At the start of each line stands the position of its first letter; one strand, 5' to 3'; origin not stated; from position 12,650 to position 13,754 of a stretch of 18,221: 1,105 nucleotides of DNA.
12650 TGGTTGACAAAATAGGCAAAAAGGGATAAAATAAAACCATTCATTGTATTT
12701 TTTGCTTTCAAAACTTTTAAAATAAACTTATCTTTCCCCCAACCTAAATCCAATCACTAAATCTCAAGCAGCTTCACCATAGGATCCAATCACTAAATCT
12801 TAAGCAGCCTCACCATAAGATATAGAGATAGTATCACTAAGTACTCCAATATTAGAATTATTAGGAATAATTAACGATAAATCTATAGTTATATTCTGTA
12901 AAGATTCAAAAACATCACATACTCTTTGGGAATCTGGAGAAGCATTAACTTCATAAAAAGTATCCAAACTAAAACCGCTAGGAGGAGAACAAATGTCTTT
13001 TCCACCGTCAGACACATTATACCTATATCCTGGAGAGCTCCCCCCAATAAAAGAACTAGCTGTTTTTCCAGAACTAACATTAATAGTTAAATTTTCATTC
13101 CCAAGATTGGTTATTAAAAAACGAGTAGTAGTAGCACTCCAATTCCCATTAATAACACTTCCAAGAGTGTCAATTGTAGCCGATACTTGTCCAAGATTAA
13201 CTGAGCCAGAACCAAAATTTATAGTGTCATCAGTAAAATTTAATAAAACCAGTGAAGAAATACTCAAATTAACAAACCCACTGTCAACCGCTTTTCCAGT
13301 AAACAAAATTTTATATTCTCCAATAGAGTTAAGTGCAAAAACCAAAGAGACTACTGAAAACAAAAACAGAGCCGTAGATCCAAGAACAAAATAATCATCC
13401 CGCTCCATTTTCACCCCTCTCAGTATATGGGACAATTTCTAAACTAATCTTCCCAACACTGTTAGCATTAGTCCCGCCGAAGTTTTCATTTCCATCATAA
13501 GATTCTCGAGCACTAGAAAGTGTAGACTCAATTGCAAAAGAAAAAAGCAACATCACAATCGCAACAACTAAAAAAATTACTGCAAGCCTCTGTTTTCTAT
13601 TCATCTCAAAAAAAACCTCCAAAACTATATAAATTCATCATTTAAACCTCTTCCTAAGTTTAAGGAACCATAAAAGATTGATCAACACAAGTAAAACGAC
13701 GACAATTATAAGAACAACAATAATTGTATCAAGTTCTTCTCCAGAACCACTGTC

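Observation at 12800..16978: Tightly coupled five-gene cassette of uncharacterised surface proteins sharing a fimbrial-like beta-sandwich domain: a candidate novel archaeal surface-structure module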

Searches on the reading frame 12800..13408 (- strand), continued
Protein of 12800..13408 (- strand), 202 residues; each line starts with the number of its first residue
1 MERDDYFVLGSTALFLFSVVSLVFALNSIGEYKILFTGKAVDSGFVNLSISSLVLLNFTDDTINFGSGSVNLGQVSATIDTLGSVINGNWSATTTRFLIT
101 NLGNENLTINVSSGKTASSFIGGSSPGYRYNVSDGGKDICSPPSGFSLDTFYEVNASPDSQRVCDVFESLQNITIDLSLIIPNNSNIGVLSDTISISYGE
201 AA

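Call 94: fold_search(model_id=the predicted structure, library=viral)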
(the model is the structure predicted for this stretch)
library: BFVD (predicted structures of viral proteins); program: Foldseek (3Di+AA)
matches with E <= 10: 1074; with E <= 0.001: 0
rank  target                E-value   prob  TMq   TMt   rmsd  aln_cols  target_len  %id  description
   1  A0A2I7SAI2            4.6e-03  0.89  0.26  0.22  19.4       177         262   15  (no name in the UniProt tables at hand)
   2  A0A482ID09            4.8e-03  0.99  0.36  0.39   6.1       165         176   12  (no name in the UniProt tables at hand)
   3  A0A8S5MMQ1            6.7e-03  0.99  0.31  0.33   7.3       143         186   10  Uncharacterized protein [Siphoviridae sp. ctxc31]
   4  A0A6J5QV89            6.7e-03  0.96  0.32  0.16  22.8       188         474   12  Chlorovirus glycoprotein repeat domain-containing protein [uncultured Caudovirales phage]
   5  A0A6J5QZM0            8.9e-03  0.99  0.32  0.48   7.8       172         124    9  Uncharacterized protein [uncultured Caudovirales phage]
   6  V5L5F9                9.9e-03  0.80  0.27  0.13  22.9       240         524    9  (no name in the UniProt tables at hand)
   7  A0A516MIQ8            9.9e-03  0.41  0.21  0.13  12.4       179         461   12  (no name in the UniProt tables at hand)
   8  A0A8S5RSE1            9.9e-03  0.23  0.16  0.08  21.2       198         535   12  XynB-like protein [Siphoviridae sp. ctFBb37]
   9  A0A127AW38            1.5e-02  0.93  0.33  0.41   7.7       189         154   10  Uncharacterized protein [Bacillus phage SP-15]
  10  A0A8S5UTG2            1.5e-02  0.82  0.20  0.26  31.5       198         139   10  Uncharacterized protein [Myoviridae sp. ctYA416]
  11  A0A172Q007            1.9e-02  0.99  0.32  0.60   5.1       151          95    7  Uncharacterized protein [Acinetobacter phage vB_AbaM_ME3]
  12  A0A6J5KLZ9            1.9e-02  0.98  0.36  0.21  23.6       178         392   13  Uncharacterized protein (Fragment) [uncultured Caudovirales phage]
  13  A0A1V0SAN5            1.9e-02  0.60  0.24  0.21  16.2       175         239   13  Collagen triple helix repeat containing protein [Catovirus CTV1]
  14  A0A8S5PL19            2.1e-02  0.80  0.27  0.06  13.5       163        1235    9  Tail protein [Myoviridae sp. ctsK93]
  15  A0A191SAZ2            2.4e-02  0.60  0.27  0.15  11.7       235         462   12  (no name in the UniProt tables at hand)
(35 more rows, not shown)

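Call 96: find_homologous_proteins(query=A2, max_evalue=0.001)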
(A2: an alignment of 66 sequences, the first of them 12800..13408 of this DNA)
Query A2 (66 sequences) (202 aa, profile of the alignment): 24 proteins with E <= 0.001 among 8000 candidates.
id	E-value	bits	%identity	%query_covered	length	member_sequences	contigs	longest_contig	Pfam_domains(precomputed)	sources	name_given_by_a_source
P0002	1.7e-64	235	72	98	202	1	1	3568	-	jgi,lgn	-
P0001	8.1e-64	233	100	100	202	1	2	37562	-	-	-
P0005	5.1e-63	230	53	98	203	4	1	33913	-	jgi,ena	-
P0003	1.1e-62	229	67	100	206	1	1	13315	-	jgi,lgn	-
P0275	1.2e-57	213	46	75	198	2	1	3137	-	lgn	-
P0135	7.1e-56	207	30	97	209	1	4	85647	-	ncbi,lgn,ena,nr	ncbi:MAG TPA: hypothetical protein ENG87_03070 [Candidatus Pacearchaeota archaeon]|nr:hypothetical p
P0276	1.3e-55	206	35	93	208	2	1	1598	-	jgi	-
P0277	1.6e-50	189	31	84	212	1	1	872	-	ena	-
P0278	5.4e-49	184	33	99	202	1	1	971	-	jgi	jgi:hypothetical protein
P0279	2.2e-44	169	30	89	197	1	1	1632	-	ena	-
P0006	2.1e-43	166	56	69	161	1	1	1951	-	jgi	-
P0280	7.6e-41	158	37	45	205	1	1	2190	-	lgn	-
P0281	3.6e-37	146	35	56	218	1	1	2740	-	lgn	-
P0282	1.1e-33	134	28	67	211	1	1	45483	-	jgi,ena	-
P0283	8.6e-32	128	28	76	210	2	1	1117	-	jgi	-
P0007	5.3e-23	99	41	50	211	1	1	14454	-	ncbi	-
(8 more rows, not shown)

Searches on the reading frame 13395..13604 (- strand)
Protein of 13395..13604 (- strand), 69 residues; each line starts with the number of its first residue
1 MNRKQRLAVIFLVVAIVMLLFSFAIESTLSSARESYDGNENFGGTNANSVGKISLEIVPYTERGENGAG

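Call 6: search_protein_families(library=pfam, proteins=[window:13395-13604:-], max_evalue=1)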
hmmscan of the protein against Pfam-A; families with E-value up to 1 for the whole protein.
window:13395-13604:- (69 aa): 2 families
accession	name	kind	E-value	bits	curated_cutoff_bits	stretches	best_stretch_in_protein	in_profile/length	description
PF12911.12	OppC_N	-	0.0064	16.8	23.9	1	3-24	11-32/53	N-terminal TM domain of oligopeptide transport permease C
PF13623.11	SurA_N_2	-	0.16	12.3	28.5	1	9-54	9-47/145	SurA-like N-terminal domain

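Call 7: search_protein_families(library=ncbifam, proteins=[window:13395-13604:-], max_evalue=1)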
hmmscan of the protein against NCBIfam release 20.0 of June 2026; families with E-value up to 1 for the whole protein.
window:13395-13604:- (69 aa): 0 families
